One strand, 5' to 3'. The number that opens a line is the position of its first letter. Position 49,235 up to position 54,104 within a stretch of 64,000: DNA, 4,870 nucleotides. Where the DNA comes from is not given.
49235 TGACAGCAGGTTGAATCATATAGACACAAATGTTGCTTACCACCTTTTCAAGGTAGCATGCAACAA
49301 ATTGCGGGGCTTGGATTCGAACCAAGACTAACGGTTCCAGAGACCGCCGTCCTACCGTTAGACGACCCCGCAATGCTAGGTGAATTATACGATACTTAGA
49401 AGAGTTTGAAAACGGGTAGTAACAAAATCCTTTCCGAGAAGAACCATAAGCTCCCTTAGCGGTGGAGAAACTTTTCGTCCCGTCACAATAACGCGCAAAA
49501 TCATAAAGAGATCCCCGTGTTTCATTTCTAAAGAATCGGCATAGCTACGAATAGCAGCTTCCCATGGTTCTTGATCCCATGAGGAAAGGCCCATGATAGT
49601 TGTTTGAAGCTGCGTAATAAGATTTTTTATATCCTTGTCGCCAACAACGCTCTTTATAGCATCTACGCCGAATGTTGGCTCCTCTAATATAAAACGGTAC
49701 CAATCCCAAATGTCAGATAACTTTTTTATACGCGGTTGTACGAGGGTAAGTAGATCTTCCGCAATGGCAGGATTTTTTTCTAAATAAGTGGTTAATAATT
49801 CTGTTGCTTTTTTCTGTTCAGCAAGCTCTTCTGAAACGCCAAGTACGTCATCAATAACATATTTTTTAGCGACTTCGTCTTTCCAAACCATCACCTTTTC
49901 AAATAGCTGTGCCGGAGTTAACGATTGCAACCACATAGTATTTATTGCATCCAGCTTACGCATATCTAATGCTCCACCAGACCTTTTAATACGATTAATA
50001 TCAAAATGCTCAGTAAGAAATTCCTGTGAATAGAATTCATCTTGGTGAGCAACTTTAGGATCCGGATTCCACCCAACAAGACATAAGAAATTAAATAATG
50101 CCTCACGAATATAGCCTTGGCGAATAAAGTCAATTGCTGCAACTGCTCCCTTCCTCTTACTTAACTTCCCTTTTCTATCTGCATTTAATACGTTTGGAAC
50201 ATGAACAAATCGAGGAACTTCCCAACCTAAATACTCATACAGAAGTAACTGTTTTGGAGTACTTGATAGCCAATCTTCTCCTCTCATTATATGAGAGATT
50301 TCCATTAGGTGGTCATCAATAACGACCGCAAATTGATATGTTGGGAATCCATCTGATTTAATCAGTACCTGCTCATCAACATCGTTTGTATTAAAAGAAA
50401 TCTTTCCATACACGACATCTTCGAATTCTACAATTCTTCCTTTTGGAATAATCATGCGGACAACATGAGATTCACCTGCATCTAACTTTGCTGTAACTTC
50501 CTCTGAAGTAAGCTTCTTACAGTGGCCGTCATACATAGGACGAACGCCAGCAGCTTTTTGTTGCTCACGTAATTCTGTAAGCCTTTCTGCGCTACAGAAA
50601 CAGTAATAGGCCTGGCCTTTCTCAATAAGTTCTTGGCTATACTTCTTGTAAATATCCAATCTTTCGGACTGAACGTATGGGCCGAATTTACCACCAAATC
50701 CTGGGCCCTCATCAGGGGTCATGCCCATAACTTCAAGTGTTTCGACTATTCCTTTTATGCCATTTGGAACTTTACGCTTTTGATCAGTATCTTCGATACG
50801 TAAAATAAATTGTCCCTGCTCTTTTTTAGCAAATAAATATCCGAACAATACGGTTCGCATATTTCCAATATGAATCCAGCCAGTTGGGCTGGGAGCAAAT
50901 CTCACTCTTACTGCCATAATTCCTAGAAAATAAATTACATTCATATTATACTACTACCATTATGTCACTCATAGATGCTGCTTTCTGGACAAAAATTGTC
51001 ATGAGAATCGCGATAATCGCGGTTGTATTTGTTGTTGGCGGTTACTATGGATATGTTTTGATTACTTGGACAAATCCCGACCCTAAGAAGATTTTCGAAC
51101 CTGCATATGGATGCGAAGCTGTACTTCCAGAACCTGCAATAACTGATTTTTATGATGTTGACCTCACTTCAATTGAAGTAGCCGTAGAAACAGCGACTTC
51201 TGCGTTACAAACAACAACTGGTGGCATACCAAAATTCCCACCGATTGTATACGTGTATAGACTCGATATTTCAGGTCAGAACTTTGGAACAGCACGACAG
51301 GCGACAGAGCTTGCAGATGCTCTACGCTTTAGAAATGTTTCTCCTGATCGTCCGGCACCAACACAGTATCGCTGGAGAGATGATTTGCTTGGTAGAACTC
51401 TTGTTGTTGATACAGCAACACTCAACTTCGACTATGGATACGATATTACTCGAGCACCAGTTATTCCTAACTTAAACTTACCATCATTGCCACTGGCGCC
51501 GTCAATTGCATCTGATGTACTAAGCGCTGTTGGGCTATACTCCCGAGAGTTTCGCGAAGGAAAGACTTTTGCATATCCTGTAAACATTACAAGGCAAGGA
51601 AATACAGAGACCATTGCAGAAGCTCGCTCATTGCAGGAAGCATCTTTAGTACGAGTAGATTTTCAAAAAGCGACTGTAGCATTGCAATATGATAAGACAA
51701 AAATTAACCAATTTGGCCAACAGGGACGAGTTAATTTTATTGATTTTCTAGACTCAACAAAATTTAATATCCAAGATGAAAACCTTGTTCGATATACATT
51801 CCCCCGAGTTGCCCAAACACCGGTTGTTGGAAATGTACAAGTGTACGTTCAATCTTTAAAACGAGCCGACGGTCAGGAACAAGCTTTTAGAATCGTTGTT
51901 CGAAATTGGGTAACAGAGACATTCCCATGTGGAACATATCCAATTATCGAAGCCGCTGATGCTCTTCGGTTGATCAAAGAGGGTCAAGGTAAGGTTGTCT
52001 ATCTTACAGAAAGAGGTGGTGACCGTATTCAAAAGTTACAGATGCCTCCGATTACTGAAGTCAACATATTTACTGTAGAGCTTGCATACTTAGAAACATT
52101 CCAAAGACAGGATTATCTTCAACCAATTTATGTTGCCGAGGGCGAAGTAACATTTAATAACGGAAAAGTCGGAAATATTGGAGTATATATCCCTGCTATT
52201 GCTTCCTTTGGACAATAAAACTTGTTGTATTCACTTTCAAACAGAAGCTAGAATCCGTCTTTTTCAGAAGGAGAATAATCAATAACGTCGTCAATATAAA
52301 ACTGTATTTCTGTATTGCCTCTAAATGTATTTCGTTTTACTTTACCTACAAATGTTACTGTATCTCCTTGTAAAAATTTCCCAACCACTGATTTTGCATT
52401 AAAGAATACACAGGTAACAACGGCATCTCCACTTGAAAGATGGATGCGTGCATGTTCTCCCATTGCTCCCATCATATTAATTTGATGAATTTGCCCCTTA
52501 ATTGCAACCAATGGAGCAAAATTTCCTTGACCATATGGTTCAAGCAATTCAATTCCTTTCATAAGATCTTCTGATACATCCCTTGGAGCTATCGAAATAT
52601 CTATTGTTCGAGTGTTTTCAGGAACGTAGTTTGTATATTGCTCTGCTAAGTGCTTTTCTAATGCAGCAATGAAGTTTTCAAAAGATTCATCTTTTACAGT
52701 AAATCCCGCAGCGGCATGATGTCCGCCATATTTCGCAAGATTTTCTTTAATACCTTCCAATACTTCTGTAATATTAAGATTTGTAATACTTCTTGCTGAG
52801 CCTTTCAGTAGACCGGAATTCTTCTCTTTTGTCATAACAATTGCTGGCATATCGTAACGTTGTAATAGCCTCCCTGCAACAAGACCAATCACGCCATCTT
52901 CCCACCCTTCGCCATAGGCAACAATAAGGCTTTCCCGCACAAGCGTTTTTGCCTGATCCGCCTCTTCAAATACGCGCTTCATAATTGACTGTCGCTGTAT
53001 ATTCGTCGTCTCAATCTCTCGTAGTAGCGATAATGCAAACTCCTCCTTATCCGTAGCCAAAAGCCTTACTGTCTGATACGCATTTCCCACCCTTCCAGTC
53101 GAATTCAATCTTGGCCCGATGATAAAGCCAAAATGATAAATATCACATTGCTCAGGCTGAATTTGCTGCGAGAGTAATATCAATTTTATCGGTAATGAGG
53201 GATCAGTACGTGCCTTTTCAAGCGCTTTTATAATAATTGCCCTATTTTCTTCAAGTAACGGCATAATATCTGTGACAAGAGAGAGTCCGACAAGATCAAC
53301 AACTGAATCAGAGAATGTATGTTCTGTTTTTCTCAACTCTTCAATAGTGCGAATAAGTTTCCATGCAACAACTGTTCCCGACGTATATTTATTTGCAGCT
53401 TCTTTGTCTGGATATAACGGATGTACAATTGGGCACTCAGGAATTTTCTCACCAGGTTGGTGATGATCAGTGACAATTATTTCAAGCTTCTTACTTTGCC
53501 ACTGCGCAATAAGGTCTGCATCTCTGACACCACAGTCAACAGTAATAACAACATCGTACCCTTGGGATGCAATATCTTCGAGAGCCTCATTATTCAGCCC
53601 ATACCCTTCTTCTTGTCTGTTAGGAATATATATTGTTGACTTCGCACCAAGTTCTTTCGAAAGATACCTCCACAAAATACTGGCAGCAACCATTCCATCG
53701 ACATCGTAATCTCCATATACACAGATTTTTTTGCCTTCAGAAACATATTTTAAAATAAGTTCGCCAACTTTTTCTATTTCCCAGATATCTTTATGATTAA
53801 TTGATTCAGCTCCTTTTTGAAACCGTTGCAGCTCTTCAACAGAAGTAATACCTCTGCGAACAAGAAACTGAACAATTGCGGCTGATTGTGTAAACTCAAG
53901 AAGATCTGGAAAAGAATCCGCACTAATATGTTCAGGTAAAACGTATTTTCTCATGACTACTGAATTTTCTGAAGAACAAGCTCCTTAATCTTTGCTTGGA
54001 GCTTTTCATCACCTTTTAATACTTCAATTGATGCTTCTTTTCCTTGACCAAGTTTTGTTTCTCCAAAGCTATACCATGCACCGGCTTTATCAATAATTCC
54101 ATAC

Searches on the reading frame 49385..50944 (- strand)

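Call 62: search_protein_families(library=pfam, proteins=[window:49385-50944:-], max_evalue=0.0001)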
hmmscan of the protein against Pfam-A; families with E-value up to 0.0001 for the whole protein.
window:49385-50944:- (519 aa): 2 families
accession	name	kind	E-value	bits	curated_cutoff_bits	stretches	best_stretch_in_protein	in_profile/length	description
PF00749.27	tRNA-synt_1c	-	3.3e-102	342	23.4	1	12-332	2-313/314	tRNA synthetases class I (E and Q), catalytic domain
PF19269.4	Anticodon_2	-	6.9e-25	88.5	23.6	1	381-514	3-139/141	Anticodon binding domain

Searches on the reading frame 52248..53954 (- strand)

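Call 62: search_protein_families(library=pfam, proteins=[window:52248-53954:-], max_evalue=0.0001)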
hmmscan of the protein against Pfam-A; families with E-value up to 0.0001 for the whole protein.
window:52248-53954:- (568 aa): 4 families
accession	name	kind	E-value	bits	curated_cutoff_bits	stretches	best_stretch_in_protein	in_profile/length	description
PF17768.7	RecJ_OB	-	4.3e-23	81.9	27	1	451-556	1-107/107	RecJ OB domain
PF01368.27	DHH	-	2.7e-22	79.8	28.1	1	76-222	1-121/125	DHH family, N-terminal domain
PF02272.25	DHHA1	-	1e-17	64.9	25.9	1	342-437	3-101/102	DHHA1 domain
PF01336.31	tRNA_anti-codon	-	1.2e-07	31.9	27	1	483-557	1-72/75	OB-fold nucleic acid binding domain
